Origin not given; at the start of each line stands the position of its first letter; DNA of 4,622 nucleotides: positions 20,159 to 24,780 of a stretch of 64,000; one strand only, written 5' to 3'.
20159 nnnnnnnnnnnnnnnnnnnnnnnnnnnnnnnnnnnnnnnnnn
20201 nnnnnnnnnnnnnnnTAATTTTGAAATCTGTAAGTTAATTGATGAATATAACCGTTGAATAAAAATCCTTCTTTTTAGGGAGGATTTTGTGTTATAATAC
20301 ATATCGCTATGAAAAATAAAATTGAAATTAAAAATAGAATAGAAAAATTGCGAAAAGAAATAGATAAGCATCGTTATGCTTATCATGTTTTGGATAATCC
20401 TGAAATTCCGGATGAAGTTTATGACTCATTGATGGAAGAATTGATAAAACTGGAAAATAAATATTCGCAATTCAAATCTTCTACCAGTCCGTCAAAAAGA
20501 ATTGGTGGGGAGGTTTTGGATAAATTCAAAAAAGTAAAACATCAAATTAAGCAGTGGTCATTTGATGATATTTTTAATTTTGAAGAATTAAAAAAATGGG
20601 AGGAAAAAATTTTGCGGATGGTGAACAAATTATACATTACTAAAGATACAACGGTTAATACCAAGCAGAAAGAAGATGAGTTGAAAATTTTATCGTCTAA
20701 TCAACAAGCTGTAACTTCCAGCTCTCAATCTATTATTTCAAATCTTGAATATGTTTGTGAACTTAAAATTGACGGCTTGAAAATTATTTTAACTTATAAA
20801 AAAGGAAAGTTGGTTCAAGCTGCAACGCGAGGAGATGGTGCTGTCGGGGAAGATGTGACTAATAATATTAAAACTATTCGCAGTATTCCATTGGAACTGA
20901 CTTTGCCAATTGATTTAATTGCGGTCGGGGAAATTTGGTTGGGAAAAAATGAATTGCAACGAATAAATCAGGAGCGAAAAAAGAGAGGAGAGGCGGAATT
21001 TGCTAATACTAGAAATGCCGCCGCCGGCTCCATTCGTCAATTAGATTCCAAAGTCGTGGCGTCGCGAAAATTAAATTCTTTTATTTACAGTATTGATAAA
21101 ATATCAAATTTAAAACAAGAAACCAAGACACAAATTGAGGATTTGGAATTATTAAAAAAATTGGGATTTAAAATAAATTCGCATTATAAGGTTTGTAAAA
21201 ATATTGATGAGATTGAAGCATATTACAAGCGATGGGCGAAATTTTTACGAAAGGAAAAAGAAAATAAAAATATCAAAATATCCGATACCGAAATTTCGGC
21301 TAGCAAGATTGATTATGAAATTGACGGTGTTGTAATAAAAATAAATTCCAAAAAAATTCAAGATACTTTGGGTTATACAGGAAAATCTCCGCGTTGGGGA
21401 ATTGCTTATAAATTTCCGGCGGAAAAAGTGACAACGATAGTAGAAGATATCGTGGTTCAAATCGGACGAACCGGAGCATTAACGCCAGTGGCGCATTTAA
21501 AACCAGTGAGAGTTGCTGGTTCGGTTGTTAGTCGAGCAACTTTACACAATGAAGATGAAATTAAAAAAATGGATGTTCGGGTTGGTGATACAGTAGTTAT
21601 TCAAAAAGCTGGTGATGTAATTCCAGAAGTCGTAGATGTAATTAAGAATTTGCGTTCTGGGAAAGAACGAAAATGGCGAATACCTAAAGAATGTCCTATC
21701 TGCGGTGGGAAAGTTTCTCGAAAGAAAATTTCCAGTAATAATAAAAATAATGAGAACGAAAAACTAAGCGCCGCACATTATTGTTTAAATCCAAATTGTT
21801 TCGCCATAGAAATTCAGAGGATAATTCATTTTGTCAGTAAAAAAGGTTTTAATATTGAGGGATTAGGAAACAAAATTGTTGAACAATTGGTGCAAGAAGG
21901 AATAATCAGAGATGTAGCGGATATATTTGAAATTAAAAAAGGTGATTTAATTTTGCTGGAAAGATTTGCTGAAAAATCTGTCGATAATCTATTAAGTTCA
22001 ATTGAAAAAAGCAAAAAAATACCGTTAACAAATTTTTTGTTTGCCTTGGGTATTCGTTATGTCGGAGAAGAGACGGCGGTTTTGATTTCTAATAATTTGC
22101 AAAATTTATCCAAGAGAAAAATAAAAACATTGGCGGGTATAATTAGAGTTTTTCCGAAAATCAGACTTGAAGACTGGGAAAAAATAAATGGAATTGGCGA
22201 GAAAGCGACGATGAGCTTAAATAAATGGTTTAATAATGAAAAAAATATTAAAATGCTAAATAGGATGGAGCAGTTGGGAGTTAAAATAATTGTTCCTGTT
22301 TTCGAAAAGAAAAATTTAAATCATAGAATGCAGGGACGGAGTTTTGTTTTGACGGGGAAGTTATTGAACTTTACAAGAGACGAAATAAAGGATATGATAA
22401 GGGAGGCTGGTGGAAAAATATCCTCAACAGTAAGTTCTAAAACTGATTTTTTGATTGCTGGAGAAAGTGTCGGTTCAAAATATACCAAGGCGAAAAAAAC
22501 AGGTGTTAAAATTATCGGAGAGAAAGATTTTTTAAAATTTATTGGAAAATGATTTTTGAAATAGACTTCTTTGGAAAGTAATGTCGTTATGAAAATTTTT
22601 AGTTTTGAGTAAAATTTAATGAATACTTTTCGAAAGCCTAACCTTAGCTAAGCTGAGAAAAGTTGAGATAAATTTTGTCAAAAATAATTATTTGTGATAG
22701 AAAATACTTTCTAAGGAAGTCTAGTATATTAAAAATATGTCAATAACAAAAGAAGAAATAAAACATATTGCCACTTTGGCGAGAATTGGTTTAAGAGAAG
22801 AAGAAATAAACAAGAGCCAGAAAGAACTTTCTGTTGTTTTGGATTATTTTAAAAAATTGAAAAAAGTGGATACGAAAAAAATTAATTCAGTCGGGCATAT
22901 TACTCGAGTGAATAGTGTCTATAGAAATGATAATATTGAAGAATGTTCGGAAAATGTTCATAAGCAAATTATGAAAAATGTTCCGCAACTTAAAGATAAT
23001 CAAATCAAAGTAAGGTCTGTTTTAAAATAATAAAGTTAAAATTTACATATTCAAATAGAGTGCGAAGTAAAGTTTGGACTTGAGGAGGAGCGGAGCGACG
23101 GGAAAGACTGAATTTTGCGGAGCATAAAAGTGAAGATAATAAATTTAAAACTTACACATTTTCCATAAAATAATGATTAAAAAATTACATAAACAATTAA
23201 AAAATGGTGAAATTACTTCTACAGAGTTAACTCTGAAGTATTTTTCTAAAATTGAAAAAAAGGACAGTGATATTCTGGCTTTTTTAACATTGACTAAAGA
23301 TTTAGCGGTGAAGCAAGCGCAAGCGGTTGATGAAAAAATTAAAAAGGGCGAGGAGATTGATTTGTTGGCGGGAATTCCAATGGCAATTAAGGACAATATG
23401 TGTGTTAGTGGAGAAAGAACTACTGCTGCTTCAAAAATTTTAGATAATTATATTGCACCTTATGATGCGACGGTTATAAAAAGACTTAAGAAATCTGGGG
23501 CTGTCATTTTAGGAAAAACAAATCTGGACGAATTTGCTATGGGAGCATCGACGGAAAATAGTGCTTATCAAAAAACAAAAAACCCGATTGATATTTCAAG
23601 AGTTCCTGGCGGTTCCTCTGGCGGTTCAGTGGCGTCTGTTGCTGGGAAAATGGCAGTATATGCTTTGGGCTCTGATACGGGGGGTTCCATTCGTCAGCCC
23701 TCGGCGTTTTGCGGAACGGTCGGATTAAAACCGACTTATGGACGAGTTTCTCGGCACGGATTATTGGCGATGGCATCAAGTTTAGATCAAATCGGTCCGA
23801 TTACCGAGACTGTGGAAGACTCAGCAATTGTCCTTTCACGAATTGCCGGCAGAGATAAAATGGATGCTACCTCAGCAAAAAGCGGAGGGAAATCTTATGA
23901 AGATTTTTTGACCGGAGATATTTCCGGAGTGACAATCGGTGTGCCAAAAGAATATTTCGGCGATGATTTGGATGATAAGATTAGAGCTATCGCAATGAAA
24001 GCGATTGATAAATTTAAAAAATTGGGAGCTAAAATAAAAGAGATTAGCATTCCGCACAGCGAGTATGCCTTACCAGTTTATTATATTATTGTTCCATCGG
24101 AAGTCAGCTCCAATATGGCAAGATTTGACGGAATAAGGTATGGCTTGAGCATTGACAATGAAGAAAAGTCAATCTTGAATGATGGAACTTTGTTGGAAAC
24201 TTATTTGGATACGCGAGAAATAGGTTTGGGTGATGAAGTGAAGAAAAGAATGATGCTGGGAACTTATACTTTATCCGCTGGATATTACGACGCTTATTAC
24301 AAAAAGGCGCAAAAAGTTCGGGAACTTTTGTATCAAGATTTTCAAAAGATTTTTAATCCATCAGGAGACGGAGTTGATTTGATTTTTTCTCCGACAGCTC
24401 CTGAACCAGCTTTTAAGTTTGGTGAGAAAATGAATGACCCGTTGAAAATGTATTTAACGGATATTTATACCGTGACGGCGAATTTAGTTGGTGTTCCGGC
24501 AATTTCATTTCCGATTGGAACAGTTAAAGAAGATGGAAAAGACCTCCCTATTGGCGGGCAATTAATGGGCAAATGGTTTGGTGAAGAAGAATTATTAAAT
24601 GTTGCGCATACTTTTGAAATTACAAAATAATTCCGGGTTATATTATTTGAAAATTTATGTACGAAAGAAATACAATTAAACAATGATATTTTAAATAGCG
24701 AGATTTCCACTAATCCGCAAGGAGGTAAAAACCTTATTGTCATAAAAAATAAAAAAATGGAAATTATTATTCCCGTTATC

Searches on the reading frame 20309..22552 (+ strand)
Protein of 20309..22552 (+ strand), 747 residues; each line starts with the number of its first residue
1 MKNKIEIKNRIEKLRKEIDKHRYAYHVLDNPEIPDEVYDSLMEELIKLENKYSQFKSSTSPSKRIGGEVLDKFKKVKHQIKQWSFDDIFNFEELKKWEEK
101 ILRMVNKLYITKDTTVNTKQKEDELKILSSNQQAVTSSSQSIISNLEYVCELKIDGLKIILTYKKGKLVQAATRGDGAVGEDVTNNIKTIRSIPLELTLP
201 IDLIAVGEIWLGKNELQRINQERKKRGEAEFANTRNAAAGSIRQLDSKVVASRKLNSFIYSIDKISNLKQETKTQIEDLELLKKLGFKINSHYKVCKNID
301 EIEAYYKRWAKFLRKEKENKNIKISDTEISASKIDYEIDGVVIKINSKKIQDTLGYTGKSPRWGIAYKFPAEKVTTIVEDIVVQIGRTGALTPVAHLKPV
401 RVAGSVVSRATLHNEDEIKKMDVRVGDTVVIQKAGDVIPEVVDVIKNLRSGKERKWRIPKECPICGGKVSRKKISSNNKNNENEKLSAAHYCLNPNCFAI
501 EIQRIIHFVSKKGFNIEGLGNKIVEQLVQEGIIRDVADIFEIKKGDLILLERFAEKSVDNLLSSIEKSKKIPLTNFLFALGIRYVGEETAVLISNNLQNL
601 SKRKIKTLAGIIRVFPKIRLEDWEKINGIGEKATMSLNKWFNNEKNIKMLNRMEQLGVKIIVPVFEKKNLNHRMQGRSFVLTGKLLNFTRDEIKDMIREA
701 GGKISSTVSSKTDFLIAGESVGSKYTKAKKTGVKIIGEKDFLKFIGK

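Call 11: search_protein_families(library=ncbifam, proteins=[window:20309-22552:+], max_evalue=0.00001)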
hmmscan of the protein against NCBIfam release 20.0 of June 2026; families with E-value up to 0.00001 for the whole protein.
window:20309-22552:+ (747 aa): 6 families
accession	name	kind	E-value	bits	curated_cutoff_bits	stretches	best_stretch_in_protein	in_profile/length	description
NF005932.1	PRK07956.1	equivalog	6.2e-226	752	369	1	10-745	2-664/664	NAD-dependent DNA ligase LigA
TIGR00575.1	dnlj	equivalog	1.8e-213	710.6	444.45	1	14-740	1-651/652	NAD-dependent DNA ligase LigA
NF010931.0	PRK14351.1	equivalog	5.3e-163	544.2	1051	1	7-744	32-681/692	NAD-dependent DNA ligase LigA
NF010930.0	PRK14350.1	equivalog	1.7e-124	416.6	652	2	119-745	83-665/669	NAD-dependent DNA ligase LigA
NF005987.0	PRK08097.1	equivalog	3.5e-53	180.9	498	1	153-655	125-554/562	NAD-dependent DNA ligase LigB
NF004844.0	PRK06195.1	equivalog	1.1e-06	28.3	373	1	653-722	219-269/309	DNA polymerase III subunit epsilon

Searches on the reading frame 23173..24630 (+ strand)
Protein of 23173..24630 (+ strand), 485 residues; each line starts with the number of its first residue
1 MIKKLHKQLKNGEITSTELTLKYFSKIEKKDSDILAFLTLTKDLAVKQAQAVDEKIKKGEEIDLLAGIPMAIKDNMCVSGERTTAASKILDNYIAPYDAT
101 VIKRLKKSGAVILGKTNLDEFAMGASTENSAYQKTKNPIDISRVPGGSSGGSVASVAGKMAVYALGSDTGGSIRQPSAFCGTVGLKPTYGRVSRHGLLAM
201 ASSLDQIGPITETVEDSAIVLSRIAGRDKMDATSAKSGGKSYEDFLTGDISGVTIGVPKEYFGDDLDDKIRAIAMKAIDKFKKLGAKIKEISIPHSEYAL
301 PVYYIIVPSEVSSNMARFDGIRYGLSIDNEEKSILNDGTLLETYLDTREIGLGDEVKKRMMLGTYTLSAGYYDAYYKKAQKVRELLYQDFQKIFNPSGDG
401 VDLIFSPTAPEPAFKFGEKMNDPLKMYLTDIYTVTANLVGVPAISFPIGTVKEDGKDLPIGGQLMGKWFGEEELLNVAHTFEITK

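Call 11: search_protein_families(library=ncbifam, proteins=[window:23173-24630:+], max_evalue=0.00001)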
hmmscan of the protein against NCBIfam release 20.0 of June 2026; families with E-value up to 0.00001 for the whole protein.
window:23173-24630:+ (485 aa): 26 families (the best 25 are shown)
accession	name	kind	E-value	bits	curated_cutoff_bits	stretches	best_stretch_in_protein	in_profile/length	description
TIGR00132.1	gatA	equivalog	2.6e-178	593.6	481.1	1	6-482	2-461/466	Asp-tRNA(Asn)/Glu-tRNA(Gln) amidotransferase subunit GatA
NF006631.0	PRK09201.1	equivalog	6.9e-86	288.8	461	2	2-313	9-317/466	AtzE family amidohydrolase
TIGR02715.1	amido_AtzE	subfamily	1.6e-82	277.9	425.75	2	4-312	4-309/452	AtzE family amidohydrolase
NF005565.0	PRK07235.1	subfamily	1.1e-81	275.1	545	1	49-483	73-499/506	amidase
NF005688.0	PRK07488.1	equivalog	1.5e-81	274.7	532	1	3-482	14-463/474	indoleacetamide hydrolase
NF005517.0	PRK07139.1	equivalog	5.8e-77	259.3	546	1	39-481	14-429/439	amidase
NF004815.0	PRK06169.1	equivalog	7.5e-73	245.7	506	2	5-294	15-304/471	amidase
NF005460.0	PRK07056.1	subfamily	5.5e-66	223.4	447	1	2-295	10-296/457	amidase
NF006006.0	PRK08137.1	equivalog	9.8e-66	222.6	534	1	3-482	37-508/529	amidase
NF005450.0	PRK07042.1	equivalog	1.8e-65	221.3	458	2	3-292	10-295/464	amidase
NF009119.0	PRK12470.1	equivalog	1.6e-63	215.3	498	1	8-233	17-240/462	amidase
NF005686.0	PRK07486.1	subfamily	4.9e-63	213.5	465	1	3-300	17-317/486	amidase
NF004816.0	PRK06170.1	equivalog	2.9e-62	210.9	503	1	3-235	15-253/493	amidase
NF004717.0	PRK06061.1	equivalog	5.3e-62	210.1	498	1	3-341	20-355/483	amidase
NF006043.0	PRK08186.1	subfamily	1.7e-61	208.4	487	1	2-293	9-293/600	allophanate hydrolase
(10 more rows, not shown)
